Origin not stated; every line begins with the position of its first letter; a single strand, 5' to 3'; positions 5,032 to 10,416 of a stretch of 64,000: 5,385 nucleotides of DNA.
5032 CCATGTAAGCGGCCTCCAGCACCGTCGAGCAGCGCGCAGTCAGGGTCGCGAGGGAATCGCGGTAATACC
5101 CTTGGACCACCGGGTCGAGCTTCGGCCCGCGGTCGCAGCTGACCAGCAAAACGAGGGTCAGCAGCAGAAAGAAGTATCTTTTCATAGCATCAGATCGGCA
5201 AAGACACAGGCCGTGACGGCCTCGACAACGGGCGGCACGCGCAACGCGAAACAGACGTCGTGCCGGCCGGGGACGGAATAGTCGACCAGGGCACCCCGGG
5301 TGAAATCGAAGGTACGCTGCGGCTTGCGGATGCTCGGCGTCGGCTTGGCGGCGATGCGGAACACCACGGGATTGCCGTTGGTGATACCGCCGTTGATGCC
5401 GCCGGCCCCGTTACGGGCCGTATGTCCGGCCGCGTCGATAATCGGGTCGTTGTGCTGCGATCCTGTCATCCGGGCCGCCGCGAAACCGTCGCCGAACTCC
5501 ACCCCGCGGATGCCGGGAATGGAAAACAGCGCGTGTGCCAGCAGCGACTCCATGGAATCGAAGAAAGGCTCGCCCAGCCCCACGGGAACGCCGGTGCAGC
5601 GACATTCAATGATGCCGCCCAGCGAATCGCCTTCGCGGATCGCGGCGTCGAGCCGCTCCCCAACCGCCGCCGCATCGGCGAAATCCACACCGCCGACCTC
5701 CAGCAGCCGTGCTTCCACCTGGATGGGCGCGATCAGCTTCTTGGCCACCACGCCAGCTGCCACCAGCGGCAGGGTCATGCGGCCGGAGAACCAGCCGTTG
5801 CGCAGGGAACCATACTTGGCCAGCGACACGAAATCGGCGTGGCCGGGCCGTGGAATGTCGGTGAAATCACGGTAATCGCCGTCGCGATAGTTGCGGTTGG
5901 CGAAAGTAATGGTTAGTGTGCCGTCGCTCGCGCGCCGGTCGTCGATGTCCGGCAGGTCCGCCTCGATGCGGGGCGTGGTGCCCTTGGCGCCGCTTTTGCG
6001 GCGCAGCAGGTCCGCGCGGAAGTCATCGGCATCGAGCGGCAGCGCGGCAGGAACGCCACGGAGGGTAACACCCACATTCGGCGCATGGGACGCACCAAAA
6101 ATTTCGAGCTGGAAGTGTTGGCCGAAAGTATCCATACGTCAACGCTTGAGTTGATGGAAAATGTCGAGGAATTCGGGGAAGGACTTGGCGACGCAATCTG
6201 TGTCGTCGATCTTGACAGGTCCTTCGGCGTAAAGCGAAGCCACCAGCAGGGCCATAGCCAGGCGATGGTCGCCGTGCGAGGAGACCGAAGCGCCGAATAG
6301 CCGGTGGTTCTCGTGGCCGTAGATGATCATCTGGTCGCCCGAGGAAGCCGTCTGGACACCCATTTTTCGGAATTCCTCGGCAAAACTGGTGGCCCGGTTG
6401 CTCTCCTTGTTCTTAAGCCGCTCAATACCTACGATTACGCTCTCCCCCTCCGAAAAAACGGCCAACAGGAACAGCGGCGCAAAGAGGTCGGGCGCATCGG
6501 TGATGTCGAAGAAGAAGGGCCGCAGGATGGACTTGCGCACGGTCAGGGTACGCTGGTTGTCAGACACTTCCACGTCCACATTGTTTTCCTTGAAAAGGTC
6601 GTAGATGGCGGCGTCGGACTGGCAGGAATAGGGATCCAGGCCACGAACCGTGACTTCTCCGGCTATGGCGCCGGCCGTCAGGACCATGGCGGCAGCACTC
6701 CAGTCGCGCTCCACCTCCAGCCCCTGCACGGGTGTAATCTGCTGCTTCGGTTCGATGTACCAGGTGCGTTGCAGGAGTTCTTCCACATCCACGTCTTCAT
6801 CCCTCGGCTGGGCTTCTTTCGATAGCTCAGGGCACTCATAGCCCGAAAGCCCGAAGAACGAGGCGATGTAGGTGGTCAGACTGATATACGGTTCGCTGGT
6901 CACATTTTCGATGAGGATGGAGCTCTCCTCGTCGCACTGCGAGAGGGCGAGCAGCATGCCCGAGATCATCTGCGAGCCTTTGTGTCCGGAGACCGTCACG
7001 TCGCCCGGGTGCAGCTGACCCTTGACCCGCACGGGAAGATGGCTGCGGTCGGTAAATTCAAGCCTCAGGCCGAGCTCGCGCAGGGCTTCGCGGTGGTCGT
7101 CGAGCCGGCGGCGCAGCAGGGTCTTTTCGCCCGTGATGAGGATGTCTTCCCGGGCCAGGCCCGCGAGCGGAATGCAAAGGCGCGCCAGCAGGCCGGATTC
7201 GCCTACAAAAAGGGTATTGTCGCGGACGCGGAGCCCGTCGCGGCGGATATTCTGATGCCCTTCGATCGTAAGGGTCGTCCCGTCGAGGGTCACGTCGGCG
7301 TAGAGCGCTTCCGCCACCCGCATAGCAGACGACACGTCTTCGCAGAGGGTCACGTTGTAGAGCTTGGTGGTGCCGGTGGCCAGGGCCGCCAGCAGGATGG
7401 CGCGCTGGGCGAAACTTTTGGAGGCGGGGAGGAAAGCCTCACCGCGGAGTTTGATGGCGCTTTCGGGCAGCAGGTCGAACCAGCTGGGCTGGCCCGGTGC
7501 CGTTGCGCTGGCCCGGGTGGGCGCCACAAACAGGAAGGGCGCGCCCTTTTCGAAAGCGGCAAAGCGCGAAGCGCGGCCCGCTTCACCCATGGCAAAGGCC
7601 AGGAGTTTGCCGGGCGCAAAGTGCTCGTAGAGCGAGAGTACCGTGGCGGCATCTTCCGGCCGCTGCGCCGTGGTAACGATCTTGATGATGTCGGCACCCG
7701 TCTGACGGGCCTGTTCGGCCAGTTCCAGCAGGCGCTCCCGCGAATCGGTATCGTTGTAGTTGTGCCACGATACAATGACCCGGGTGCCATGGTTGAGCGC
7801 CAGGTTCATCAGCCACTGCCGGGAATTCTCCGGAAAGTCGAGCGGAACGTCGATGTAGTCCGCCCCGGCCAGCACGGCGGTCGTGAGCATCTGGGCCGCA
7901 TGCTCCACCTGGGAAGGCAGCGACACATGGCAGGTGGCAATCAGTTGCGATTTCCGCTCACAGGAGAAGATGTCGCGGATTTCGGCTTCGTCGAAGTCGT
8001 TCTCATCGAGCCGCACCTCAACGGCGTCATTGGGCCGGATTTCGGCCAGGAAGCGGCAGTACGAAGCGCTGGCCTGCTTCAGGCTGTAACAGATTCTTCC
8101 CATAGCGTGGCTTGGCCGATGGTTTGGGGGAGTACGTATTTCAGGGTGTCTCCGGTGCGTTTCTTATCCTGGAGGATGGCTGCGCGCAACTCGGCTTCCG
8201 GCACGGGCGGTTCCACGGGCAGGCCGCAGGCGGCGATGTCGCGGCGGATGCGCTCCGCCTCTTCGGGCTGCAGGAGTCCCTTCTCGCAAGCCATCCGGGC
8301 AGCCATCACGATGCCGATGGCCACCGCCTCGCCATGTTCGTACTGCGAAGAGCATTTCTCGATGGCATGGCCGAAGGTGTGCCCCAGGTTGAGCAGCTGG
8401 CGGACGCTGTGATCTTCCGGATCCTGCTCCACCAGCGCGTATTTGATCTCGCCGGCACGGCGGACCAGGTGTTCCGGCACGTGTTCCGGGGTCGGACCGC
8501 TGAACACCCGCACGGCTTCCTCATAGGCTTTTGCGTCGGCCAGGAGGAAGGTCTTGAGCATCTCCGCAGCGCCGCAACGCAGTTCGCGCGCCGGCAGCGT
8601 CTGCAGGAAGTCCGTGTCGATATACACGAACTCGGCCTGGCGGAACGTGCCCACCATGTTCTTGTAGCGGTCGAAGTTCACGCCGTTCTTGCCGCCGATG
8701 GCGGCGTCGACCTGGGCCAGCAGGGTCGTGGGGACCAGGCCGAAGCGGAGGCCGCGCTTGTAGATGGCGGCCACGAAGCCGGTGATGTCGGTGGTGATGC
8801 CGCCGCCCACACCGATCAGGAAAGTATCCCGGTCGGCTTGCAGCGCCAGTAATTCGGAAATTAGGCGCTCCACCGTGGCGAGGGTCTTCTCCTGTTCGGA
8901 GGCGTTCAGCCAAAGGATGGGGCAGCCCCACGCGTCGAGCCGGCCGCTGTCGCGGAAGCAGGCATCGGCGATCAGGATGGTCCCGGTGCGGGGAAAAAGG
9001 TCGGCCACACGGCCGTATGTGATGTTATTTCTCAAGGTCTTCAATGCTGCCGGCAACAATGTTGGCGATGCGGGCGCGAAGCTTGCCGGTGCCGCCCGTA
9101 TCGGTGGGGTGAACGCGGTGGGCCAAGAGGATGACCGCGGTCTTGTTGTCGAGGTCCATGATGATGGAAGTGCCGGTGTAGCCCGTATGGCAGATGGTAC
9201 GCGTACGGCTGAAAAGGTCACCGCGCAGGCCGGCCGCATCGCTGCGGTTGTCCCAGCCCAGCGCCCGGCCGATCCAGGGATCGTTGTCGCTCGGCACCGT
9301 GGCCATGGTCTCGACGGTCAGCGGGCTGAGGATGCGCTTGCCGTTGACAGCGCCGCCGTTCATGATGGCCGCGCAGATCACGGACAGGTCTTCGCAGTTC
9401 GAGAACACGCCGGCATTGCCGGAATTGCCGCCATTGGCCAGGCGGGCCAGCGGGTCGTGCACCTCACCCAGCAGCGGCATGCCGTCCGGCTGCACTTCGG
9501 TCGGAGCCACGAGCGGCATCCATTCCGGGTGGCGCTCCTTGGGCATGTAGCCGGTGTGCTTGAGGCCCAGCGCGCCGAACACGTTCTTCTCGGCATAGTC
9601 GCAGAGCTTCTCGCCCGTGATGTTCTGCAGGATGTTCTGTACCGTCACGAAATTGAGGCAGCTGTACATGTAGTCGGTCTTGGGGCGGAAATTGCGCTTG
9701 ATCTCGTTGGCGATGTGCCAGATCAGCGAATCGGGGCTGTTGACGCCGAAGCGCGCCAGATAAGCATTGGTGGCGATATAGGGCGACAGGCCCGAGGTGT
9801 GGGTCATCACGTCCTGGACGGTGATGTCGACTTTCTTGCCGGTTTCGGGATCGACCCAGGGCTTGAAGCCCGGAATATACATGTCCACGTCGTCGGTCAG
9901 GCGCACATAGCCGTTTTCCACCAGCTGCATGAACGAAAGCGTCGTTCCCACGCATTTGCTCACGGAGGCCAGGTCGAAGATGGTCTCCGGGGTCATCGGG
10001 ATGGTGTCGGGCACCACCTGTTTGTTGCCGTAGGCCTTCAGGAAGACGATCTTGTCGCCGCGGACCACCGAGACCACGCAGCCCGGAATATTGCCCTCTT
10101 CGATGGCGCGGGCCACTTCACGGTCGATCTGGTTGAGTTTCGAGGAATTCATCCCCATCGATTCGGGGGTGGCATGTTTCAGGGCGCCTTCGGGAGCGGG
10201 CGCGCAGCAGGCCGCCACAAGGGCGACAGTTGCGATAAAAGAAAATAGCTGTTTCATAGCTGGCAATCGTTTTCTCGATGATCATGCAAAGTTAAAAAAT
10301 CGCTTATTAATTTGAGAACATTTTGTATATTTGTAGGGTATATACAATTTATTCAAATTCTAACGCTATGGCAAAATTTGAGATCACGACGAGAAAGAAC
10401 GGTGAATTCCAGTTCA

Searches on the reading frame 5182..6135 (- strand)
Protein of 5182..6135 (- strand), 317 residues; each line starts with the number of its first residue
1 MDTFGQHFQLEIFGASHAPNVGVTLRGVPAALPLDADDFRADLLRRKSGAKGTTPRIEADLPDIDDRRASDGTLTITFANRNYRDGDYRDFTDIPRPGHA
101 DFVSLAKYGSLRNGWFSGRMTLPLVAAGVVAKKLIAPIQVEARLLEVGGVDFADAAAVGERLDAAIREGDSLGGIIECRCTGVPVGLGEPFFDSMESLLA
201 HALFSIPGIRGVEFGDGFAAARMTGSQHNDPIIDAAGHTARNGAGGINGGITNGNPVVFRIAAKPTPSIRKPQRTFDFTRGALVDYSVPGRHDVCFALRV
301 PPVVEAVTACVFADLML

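Call 75: search_protein_families(library=pfam, proteins=[window:5182-6135:-], max_evalue=0.00001)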
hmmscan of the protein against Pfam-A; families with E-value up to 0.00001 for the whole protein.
window:5182-6135:- (317 aa): 1 family
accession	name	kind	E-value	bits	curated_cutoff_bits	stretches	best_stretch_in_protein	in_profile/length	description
PF01264.26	Chorismate_synt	-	4.7e-91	305.3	27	1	8-317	1-327/327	Chorismate synthase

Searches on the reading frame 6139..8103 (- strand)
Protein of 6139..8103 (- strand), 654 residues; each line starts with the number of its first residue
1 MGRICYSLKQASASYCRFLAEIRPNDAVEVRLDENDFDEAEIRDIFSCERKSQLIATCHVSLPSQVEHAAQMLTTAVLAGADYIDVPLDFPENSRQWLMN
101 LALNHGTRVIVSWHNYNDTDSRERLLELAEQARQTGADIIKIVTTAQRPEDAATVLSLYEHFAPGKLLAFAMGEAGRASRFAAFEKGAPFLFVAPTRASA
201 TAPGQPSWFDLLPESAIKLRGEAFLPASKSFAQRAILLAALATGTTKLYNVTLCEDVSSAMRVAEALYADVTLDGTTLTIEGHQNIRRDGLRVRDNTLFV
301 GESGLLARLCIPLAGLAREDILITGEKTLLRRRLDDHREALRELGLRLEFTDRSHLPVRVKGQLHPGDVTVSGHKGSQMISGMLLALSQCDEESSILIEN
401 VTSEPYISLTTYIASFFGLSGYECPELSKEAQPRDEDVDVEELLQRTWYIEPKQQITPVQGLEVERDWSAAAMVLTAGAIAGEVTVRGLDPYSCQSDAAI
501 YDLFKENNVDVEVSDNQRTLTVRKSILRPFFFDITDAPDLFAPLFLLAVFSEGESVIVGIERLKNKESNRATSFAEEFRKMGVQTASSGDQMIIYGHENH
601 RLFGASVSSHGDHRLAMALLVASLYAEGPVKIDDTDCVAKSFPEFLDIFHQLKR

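Call 75: search_protein_families(library=pfam, proteins=[window:6139-8103:-], max_evalue=0.00001)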
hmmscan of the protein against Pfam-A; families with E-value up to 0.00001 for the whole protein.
window:6139-8103:- (654 aa): 2 families
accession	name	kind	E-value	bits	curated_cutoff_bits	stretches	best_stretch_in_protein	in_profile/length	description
PF00275.25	EPSP_synthase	-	9.1e-74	249.1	22.8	2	439-647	207-415/417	EPSP synthase (3-phosphoshikimate 1-carboxyvinyltransferase)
PF01487.21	DHquinase_I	-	4.2e-31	109.3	22.2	1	24-210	23-225/230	Type I 3-dehydroquinase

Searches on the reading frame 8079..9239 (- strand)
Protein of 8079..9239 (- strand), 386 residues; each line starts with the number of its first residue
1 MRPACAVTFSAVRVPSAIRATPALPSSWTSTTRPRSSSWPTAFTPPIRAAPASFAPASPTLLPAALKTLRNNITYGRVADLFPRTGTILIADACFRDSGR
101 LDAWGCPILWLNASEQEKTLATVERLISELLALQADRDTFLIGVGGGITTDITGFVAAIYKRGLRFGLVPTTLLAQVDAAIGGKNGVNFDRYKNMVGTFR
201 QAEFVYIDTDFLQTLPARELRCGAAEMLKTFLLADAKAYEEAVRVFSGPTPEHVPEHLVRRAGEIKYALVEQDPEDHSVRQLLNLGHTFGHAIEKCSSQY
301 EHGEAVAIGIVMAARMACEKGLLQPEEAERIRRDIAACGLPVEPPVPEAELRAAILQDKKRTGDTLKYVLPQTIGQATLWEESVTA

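Call 75: search_protein_families(library=pfam, proteins=[window:8079-9239:-], max_evalue=0.00001)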
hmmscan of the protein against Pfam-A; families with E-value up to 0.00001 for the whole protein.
window:8079-9239:- (386 aa): 2 families
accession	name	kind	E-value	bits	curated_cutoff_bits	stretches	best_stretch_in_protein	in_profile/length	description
PF01761.26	DHQ_synthase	-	6.6e-42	142.2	24.2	1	111-221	4-114/115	3-dehydroquinate synthase N-terminal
PF24621.2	DHQS_C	-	2.2e-33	115.6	27.6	1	223-360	1-143/144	3-dehydroquinate synthase C-terminal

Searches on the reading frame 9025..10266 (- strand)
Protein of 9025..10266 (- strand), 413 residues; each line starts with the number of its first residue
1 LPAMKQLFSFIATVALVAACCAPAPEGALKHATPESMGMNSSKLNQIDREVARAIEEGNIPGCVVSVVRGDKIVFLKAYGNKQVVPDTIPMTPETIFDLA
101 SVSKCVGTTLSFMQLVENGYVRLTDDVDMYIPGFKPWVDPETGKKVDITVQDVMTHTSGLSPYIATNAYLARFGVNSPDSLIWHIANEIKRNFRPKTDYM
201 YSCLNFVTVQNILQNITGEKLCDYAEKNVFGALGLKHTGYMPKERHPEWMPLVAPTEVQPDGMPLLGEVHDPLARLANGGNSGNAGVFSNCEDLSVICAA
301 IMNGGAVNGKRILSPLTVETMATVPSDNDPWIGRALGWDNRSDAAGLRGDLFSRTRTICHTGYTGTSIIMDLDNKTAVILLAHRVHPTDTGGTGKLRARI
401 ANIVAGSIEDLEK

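Call 75: search_protein_families(library=pfam, proteins=[window:9025-10266:-], max_evalue=0.00001)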
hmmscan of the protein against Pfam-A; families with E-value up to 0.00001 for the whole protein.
window:9025-10266:- (413 aa): 1 family
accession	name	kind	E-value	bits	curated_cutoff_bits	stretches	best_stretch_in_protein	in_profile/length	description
PF00144.29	Beta-lactamase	-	1.3e-48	166.3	27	1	48-393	2-319/329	Beta-lactamase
